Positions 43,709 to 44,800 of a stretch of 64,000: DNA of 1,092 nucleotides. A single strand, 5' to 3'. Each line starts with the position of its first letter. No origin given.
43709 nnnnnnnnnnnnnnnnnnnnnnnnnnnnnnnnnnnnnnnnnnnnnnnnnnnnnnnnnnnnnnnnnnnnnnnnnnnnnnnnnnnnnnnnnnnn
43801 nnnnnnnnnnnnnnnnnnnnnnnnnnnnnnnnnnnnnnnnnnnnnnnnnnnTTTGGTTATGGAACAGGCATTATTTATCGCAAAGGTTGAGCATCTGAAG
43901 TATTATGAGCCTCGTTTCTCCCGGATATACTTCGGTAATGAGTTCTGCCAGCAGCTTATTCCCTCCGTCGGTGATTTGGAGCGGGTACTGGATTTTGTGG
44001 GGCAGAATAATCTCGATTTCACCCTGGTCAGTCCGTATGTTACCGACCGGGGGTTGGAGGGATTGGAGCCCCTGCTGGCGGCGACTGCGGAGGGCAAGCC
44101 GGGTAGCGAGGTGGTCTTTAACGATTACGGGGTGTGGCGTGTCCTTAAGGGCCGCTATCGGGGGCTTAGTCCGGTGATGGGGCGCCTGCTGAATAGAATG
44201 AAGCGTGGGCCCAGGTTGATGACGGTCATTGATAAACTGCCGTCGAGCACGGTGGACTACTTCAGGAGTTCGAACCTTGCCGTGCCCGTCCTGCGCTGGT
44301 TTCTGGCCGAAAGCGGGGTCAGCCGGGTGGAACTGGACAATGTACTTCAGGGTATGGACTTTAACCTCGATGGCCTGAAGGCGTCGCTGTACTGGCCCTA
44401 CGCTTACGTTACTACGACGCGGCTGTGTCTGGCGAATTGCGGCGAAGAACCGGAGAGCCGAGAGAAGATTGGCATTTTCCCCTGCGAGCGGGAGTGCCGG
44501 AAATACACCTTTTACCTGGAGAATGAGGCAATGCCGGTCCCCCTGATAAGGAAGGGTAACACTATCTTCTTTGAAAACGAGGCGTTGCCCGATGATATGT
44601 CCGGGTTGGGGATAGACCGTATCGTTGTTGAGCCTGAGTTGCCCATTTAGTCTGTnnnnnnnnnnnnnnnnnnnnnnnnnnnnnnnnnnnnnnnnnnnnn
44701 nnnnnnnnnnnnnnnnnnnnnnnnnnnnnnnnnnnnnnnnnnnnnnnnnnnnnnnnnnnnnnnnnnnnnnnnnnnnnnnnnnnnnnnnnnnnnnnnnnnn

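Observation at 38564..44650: Five-gene operon coupling a GlcD/GlcF/GlcE-like flavo-Fe-S dehydrogenase to a UbiU/UbiV-like U32 pair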

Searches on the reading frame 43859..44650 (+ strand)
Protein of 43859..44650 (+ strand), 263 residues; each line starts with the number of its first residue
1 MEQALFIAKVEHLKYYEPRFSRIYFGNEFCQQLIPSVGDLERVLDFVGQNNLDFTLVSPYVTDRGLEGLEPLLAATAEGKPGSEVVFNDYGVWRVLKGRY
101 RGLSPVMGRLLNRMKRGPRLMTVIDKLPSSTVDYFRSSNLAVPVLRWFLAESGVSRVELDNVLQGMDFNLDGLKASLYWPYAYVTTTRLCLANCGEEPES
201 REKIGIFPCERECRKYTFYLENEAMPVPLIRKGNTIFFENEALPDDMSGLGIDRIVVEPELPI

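Call 3: search_protein_families(library=pfam, proteins=[window:43859-44650:+], max_evalue=0.1)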
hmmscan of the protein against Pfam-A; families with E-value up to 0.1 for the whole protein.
window:43859-44650:+ (263 aa): 0 families

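Call 4: search_protein_families(library=ncbifam, proteins=[window:43859-44650:+], max_evalue=0.1)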
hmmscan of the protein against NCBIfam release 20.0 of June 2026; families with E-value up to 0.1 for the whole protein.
window:43859-44650:+ (263 aa): 1 family
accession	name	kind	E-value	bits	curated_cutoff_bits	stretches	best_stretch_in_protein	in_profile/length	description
TIGR03010.1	sulf_tusC_dsrF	equivalog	0.0066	16.4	94.15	1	58-98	9-48/116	sulfurtransferase complex subunit TusC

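Call 10: find_homologous_proteins(query=window:43859-44650:+)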
Query window:43859-44650:+ (263 aa): 550 proteins with E <= 0.001 among 1660 candidates; the best 120 are listed.
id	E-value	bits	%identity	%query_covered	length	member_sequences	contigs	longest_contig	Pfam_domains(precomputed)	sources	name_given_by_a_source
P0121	5.9e-176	601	100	100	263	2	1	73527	-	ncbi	ncbi:MAG: hypothetical protein ABH839_04160 [Chloroflexota bacterium]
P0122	6.0e-120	418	71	100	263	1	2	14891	-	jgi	jgi:hypothetical protein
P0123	1.9e-119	416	70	100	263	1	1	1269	-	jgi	-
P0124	3.1e-119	415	71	100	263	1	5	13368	-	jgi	-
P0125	6.6e-118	411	70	100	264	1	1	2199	-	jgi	jgi:hypothetical protein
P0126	7.8e-118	411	69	100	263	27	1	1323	-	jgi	-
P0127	9.4e-118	411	70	100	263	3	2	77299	-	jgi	-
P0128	1.0e-117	410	69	100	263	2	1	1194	-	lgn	-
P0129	1.0e-117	410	69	100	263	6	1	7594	-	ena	-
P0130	3.8e-117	409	68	100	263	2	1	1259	-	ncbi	-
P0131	8.6e-117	407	69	100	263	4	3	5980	-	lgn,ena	-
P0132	1.4e-116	407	68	100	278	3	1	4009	-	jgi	jgi:hypothetical protein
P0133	1.7e-116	406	70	100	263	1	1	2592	-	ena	-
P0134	1.9e-116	406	68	100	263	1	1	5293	-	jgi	jgi:hypothetical protein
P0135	2.5e-116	406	68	100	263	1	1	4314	-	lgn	-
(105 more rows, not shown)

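Call 18: search_protein_families(library=pfam, alignment_id=A1, max_evalue=10)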
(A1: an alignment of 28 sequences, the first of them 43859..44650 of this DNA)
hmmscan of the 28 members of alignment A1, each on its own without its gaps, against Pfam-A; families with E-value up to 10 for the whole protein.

A. member 1, window:43859-44650:+ (263 aa): 0 families

B. families by the number of members that match (of 28 scanned): 8 families
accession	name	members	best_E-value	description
PF09286.16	Pro-kuma_activ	1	0.0038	Pro-kumamolisin, activation domain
PF12193.13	Sulf_coat_C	1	0.047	Sulfolobus virus coat protein C terminal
PF07734.18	FBA_1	1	0.049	F-box associated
PF18343.7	SH3_14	1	0.075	Dda helicase SH3 domain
PF18289.6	HU-CCDC81_euk_2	1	0.12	CCDC81 eukaryotic HU domain 2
PF23057.1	RBD_ZCCHC3_1st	1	0.13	ZCCHC3, first RNA-binding domain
PF12949.13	HeH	1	0.15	HeH/LEM domain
PF08588.16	Duc1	1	0.18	Domain of unknown function at the cortex 1 (Duc1)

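Call 29: predict_structure(alignment_id=A3)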
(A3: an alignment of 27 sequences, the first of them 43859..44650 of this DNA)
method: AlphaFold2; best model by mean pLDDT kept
length: 263 residues; sequences in the alignment: 27
mean_pLDDT: 77.7   pTM: 0.76
mean pLDDT of the five models: 77.7, 77.6, 77.2, 76.0, 74.4
residues with pLDDT >= 90: 116; 70-90: 79; 50-70: 15; < 50: 53
segments of 3 or more residues with pLDDT < 50: 184-197, 200-236
pLDDT, mean of each block of 10 residues (from residue 1): 93 93 91 91 98 95 91 97 95 94 94 75 83 84 91 93 78 86 45 41 36 35 39 49 77 86 43
secondary structure, 60 per line:
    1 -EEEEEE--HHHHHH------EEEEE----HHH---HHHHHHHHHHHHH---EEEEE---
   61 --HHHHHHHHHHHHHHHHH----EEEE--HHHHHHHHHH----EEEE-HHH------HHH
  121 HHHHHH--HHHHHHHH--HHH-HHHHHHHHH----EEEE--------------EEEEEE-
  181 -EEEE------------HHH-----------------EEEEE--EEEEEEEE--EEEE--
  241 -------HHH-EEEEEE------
elements in order: E2-7 H10-15 E22-26 H37-49 E53-57 H63-79 E84-87 H90-99 E104-107 H118-126 H129-136 H143-151 E156-159 E174-179 E182-185 E218-222 E225-232 E235-238 E252-257

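Call 34: fold_search(model_id=the predicted structure, library=pdb)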
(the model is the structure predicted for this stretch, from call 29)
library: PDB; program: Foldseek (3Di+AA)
matches with E <= 10: 1706; with E <= 0.001: 1
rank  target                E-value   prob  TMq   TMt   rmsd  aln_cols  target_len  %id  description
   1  5d88                  7.5e-06  1.00  0.50  0.52   9.4       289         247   13  The Structure of the U32 Peptidase Mk0906 (released 2015-12-02)
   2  3wqo_B                2.4e-03  0.87  0.32  0.32  15.8       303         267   11  Crystal structure of D-tagatose 3-epimerase-like protein (released 2014-07-09)
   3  4x2r                  2.7e-03  0.96  0.32  0.34   8.5       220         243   12  Crystal structure of PriA from Actinomyces urogenitalis (released 2014-12-24)
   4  3lch_A                3.3e-03  0.99  0.38  0.35   7.2       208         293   12  The D-sialic acid aldolase mutant V251R (released 2011-01-19)
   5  4iqe_A                3.7e-03  0.99  0.38  0.35   7.0       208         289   12  Crystal Structure of Carboxyvinyl-Carboxyphosphonate Phosphorylmutase from Bacillus anthracis str. Ames Ancestor (released 2013-01-23)
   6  5c54_G                4.0e-03  1.00  0.39  0.34   6.5       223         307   12  Crystal structure of a novel N-acetylneuraminic acid lyase from Corynebacterium glutamicum (released 2016-06-22)
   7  1qwg                  4.8e-03  0.98  0.37  0.38   7.9       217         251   10  Crystal structure of Methanococcus jannaschii phosphosulfolactate synthase (released 2003-12-09)
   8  5c55_B                5.7e-03  0.99  0.40  0.35   7.0       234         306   10  Crystal structure of the Y138F mutant of C.glutamicum N-acetylneuraminic acid lyase in complex with pyruvate (released 2016-06-22)
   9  5c54_E                6.1e-03  0.99  0.39  0.34   6.7       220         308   11  Crystal structure of a novel N-acetylneuraminic acid lyase from Corynebacterium glutamicum (released 2016-06-22)
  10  5c55_A                6.5e-03  0.99  0.36  0.31   6.7       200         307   11  Crystal structure of the Y138F mutant of C.glutamicum N-acetylneuraminic acid lyase in complex with pyruvate (released 2016-06-22)
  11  7s2m_C                6.5e-03  0.97  0.36  0.38   7.6       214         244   12  Crystal structure of sulfonamide resistance enzyme Sul3 in complex with 6-hydroxymethylpterin (released 2023-05-03)
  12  5c54_D                7.4e-03  0.99  0.39  0.34   6.4       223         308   10  Crystal structure of a novel N-acetylneuraminic acid lyase from Corynebacterium glutamicum (released 2016-06-22)
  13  5c54_A                7.4e-03  0.99  0.39  0.34   6.5       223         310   10  Crystal structure of a novel N-acetylneuraminic acid lyase from Corynebacterium glutamicum (released 2016-06-22)
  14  3uyc_B                7.4e-03  0.98  0.33  0.35   7.3       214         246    7  Designed protein KE59 R8_2/7A (released 2012-06-06)
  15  6w6a_A                8.3e-03  0.98  0.38  0.40   6.4       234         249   12  Crystal structure of a pyridoxine 5'-phosphate synthease from Stenotrophomonas maltophilia K279a (released 2020-03-25)
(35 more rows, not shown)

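Call 35: search_protein_representatives(alignment_id=A3)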
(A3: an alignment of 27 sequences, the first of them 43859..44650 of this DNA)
Query: 27 sequences, 263 profile positions. Proteins with E-value up to 0.001 (for the whole library): 1909; up to 1e-10: 1335; up to 1e-30: 541. The best 150 are listed.
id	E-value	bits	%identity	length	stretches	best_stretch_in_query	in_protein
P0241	1.5e-113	394.9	-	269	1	1-263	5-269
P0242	1.8e-98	345.5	-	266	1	1-263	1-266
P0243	1.9e-92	325.7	-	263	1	1-263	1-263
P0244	1.7e-91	322.6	-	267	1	1-258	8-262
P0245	2.4e-88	312.3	-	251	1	1-263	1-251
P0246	5.2e-86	304.6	-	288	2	1-139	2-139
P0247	9.1e-86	303.8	-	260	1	1-258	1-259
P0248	2.4e-83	295.9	-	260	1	1-261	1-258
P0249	2.9e-80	285.8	-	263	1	1-262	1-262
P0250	6.2e-80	284.7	-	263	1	1-263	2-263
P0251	1.3e-78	280.4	-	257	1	1-263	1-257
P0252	1.4e-77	276.9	-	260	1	1-262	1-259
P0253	2.0e-77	276.5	-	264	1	1-261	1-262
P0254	2.3e-77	276.3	-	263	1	1-261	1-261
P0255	5.0e-77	275.2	-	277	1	3-262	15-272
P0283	2.9e-68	246.4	-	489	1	16-257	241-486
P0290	2.0e-66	240.4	-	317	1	18-263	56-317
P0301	2.5e-64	233.6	-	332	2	19-141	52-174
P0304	1.7e-63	230.8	-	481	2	1-121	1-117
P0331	2.9e-58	213.7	-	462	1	1-262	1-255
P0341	8.6e-57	208.8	-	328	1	18-263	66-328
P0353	3.8e-55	203.5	-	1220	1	2-262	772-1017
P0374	3.1e-53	197.2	-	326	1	16-263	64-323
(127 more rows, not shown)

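Call 36: search_protein_families(library=pfam, proteins=[P0283, P0304, P0331, P0353, P0290, P0341, P0374, P0301], max_evalue=0.01)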
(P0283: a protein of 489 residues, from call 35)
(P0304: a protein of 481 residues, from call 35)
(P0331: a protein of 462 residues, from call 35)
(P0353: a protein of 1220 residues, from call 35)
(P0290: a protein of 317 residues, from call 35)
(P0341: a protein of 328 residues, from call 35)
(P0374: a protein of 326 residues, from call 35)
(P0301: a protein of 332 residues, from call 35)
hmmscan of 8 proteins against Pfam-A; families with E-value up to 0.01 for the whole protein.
P0283 (489 aa): 15 families
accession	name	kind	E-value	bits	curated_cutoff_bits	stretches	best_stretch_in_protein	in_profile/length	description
PF08241.18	Methyltransf_11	-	1e-20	74.6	21.2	1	55-147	1-94/95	Methyltransferase domain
PF13649.12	Methyltransf_25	-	1.3e-19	71.1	27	1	54-144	1-97/97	Methyltransferase domain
PF13847.12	Methyltransf_31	-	6.9e-15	55.4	27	1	51-152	4-113/145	Methyltransferase domain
PF08242.18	Methyltransf_12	-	1.3e-12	48.7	30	1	55-146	1-98/98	Methyltransferase domain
PF13489.12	Methyltransf_23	-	9.9e-11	42.1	27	1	34-151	7-119/164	Methyltransferase domain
PF05724.17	TPMT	-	1.2e-10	41.9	26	1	12-184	4-190/218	Thiopurine S-methyltransferase (TPMT)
PF03848.20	TehB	-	2.5e-07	30.8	20.4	1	51-92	31-72/193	Tellurite resistance protein TehB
PF01209.24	Ubie_methyltran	-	2.8e-07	30.6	20.1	1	37-152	36-155/233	ubiE/COQ5 methyltransferase family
PF05148.21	Methyltransf_8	-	2.2e-06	28.1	27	1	31-148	55-156/219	Hypothetical methyltransferase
PF02353.26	CMAS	-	6.7e-06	26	27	1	52-155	64-171/273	Mycolic acid cyclopropane synthetase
PF05175.20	MTS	-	6.4e-05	23.1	23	1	39-100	23-88/170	Methyltransferase small domain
PF01555.25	N6_N4_Mtase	-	0.0015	19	26.7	0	130-200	33-93/221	DNA methylase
PF07021.18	MetW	-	0.0015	18.6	21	1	53-116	16-80/193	Methionine biosynthesis protein MetW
PF03291.22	mRNA_G-N7_MeTrfase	-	0.0023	17.5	26.6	1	45-93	56-105/315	mRNA (guanine-N(7))-methyltransferase domain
PF09445.16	Methyltransf_15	-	0.0067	16.5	22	0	53-94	3-44/165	RNA cap guanine-N2 methyltransferase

P0304 (481 aa): 9 families
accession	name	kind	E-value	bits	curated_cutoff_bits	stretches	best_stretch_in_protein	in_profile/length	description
PF08241.18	Methyltransf_11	-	3.5e-16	60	21.2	1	326-419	1-95/95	Methyltransferase domain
PF13649.12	Methyltransf_25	-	2.4e-15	57.4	27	1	326-415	2-97/97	Methyltransferase domain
PF13847.12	Methyltransf_31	-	3.4e-12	46.7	27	1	322-423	4-113/145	Methyltransferase domain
PF08242.18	Methyltransf_12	-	1.2e-07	32.8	30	1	326-417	1-98/98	Methyltransferase domain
PF13489.12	Methyltransf_23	-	2.5e-07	31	27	1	320-425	21-122/164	Methyltransferase domain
PF05724.17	TPMT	-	1.5e-05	25.2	26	1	288-363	6-81/218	Thiopurine S-methyltransferase (TPMT)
PF03848.20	TehB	-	5.8e-05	23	20.4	1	317-381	26-90/193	Tellurite resistance protein TehB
PF20922.3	Anamorsin_N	-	0.00091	19.4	27.1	1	370-419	39-87/163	Anamorsin, N-terminal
PF05175.20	MTS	-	0.0041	17.2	23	1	321-418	31-137/170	Methyltransferase small domain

P0331 (462 aa): 7 families
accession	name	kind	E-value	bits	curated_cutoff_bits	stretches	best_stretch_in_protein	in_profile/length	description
PF08241.18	Methyltransf_11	-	1e-13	52.2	21.2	1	303-395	1-95/95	Methyltransferase domain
PF13649.12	Methyltransf_25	-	2e-12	48.1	27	1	302-391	1-97/97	Methyltransferase domain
PF13489.12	Methyltransf_23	-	1.3e-11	45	27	1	295-405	19-127/164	Methyltransferase domain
PF08242.18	Methyltransf_12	-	6e-08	33.8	30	1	303-392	1-97/98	Methyltransferase domain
PF13847.12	Methyltransf_31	-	2e-07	31.2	27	1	297-399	2-113/145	Methyltransferase domain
PF07021.18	MetW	-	0.00084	19.5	21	1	288-339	3-55/193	Methionine biosynthesis protein MetW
PF03848.20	TehB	-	0.0035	17.2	20.4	1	298-337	30-69/193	Tellurite resistance protein TehB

P0353 (1220 aa): 12 families
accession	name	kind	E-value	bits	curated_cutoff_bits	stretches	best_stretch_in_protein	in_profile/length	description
PF00534.26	Glycos_transf_1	-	1.5e-21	77.1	26.4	1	570-741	10-169/172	Glycosyl transferases group 1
PF04055.27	Radical_SAM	-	6.8e-19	69.1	29.5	1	168-332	2-165/166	Radical SAM superfamily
PF13692.12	Glyco_trans_1_4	-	1.7e-17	64.4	27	1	577-713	3-128/142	Glycosyl transferases group 1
PF13649.12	Methyltransf_25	-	3.1e-16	60.3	27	1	1063-1153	1-97/97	Methyltransferase domain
PF08241.18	Methyltransf_11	-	5.2e-15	56.3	21.2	1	1064-1155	1-93/95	Methyltransferase domain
PF13847.12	Methyltransf_31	-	1.6e-12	47.8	27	1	1060-1165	4-117/145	Methyltransferase domain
PF08242.18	Methyltransf_12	-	1e-09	39.4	30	1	1064-1155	1-98/98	Methyltransferase domain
PF13489.12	Methyltransf_23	-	2.9e-07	30.8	27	1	1057-1165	20-124/164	Methyltransferase domain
PF02310.24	B12-binding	-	3.1e-07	30.7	32.1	1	80-148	46-116/121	B12 binding domain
PF03848.20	TehB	-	1e-06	28.8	20.4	1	1058-1151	29-126/193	Tellurite resistance protein TehB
PF05724.17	TPMT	-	4.5e-05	23.7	26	1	1025-1097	5-75/218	Thiopurine S-methyltransferase (TPMT)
PF02353.26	CMAS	-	0.00016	21.6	27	1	1052-1163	55-170/273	Mycolic acid cyclopropane synthetase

P0290 (317 aa): 0 families

P0341 (328 aa): 0 families

P0374 (326 aa): 0 families

P0301 (332 aa): 0 families

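Call 56: find_encoding_contigs(protein=P0353, flank=8000, max_places=2)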
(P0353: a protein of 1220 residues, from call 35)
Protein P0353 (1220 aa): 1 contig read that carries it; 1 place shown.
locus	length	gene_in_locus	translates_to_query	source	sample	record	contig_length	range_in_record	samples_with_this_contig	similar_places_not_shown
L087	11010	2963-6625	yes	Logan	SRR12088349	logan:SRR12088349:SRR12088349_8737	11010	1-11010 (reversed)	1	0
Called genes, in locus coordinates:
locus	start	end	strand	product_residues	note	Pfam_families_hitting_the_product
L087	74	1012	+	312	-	PF01136:Peptidase_U32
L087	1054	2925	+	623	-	PF04055:Radical_SAM, PF00534:Glycos_transf_1, PF13692:Glyco_trans_1_4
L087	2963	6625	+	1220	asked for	PF04055:Radical_SAM, PF00534:Glycos_transf_1, PF13692:Glyco_trans_1_4, PF03848:TehB (weak), PF08241:Methyltransf_11, PF08242:Methyltransf_12, PF13649:Methyltransf_25, PF13847:Methyltransf_31, +2 more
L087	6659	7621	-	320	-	PF04055:Radical_SAM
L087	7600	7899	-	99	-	-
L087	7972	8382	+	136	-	PF27806:HxsD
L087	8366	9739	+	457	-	PF04055:Radical_SAM, PF13353:Fer4_12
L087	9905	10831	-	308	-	PF01478:Peptidase_A24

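Call 57: find_encoding_contigs(protein=P0283, flank=8000, max_places=3)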
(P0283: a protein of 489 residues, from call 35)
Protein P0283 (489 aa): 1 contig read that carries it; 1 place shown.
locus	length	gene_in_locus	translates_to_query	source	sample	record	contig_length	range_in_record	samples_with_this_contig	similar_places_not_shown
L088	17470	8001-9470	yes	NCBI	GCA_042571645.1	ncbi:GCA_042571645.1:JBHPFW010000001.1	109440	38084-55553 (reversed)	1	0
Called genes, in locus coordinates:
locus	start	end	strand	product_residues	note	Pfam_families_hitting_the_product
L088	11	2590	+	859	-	-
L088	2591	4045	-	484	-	PF00587:tRNA-synt_2b, PF03129:HGTP_anticodon, PF09180:ProRS-C_1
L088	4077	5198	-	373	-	PF00696:AA_kinase, PF01472:PUA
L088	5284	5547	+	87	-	-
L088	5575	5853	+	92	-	-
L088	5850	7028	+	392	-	PF22303:OspG_kinase (weak)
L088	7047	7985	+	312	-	PF01136:Peptidase_U32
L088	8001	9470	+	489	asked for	PF05148:Methyltransf_8 (weak), PF05724:TPMT, PF01209:Ubie_methyltran (weak), PF13489:Methyltransf_23, PF08241:Methyltransf_11, PF08242:Methyltransf_12, PF13649:Methyltransf_25, PF13847:Methyltransf_31, +2 more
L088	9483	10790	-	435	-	PF00171:Aldedh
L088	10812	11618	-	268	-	PF01488:Shikimate_DH (faint), PF03446:NAD_binding_2 (weak), PF03807:F420_oxidored, PF14748:P5CR_dimer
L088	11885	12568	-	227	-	PF01209:Ubie_methyltran (weak), PF01795:Methyltransf_5 (weak), PF13489:Methyltransf_23, PF08241:Methyltransf_11, PF08242:Methyltransf_12, PF13649:Methyltransf_25, PF13847:Methyltransf_31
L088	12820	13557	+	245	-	PF21003:NucS_N, PF01939:NucS_C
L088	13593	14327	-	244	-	-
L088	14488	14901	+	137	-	PF01894:YjbQ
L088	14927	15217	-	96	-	PF01918:Alba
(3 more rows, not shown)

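Call 76: search_protein_families(library=pfam, alignment_id=A5, max_evalue=1)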
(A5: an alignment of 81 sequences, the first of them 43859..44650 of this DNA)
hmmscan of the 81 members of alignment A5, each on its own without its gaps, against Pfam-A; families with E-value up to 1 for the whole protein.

A. member 1, window:43859-44650:+ (263 aa): 0 families

B. families by the number of members that match (of 81 scanned): 39 families (the first 25 are shown)
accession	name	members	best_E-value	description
PF01136.24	Peptidase_U32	6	0.015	Peptidase family U32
PF11479.13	Suppressor_P21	1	0.0069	RNA silencing suppressor P21 C-terminal domain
PF07877.16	DUF1661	1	0.0072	Protein of unknown function (DUF1661)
PF11648.16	RIG-I_C-RD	1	0.026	C-terminal domain of RIG-I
PF04909.20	Amidohydro_2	1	0.027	Amidohydrolase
PF22714.1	SNaCT8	1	0.033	Short NACHT-associated C-Terminal domain, family 8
PF06857.16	ACP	1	0.034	Malonate decarboxylase delta subunit (MdcD)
PF11110.13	Phage_hub_GP28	1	0.035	Baseplate hub distal subunit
PF08503.15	DapH_N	1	0.044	Tetrahydrodipicolinate succinyltransferase N-terminal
PF05029.18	TIMELESS_C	1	0.055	Timeless PAB domain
PF19241.4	DUF5891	1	0.055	Family of unknown function (DUF5891)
PF13453.11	Zn_ribbon_TFIIB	1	0.061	Transcription factor zinc-finger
PF04827.20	Plant_tran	1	0.065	Plant transposon protein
PF25645.1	Seadorna_VP8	1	0.076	Seadornavirus outer capsid protein VP8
PF22803.1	GBD_Y3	1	0.079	Glycan binding domain Y3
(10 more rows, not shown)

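Call 94: find_related_loci(query=A5, collection=metagenome_contigs, flank=7000)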
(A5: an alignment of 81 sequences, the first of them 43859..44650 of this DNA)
Query A5 (263 aa) in metagenome_contigs; peptide patterns used: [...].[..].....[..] (x = any residue, [..] = any of these).
600 stretches matched a pattern (row limit reached: there are more); 524 encode a relative of the query (tblastn E <= 1e-3); the best 80 are kept; 80 distinct loci.
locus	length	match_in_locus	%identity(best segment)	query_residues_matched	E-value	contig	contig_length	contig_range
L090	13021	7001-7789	69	1-263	3e-124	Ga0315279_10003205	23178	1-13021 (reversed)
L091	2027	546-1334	69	1-263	4e-131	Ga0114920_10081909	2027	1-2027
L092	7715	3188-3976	69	1-263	3e-123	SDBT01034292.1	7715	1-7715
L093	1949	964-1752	69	1-263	1e-129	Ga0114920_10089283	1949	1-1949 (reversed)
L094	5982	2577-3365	68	1-263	2e-121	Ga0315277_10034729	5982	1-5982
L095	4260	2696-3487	69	1-263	2e-122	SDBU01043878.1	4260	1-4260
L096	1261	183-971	68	1-263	2e-131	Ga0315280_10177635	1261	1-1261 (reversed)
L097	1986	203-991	68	1-263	5e-128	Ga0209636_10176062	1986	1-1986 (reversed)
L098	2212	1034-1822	68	1-263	5e-127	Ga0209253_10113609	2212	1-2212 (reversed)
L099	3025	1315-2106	66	1-263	4e-123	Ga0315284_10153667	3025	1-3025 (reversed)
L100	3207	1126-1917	67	1-263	1e-122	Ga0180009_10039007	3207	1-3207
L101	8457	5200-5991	66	1-263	9e-116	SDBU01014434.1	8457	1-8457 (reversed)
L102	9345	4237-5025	65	1-263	1e-114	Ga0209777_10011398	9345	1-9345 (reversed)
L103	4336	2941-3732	65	1-263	6e-115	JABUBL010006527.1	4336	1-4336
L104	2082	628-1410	66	1-263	2e-117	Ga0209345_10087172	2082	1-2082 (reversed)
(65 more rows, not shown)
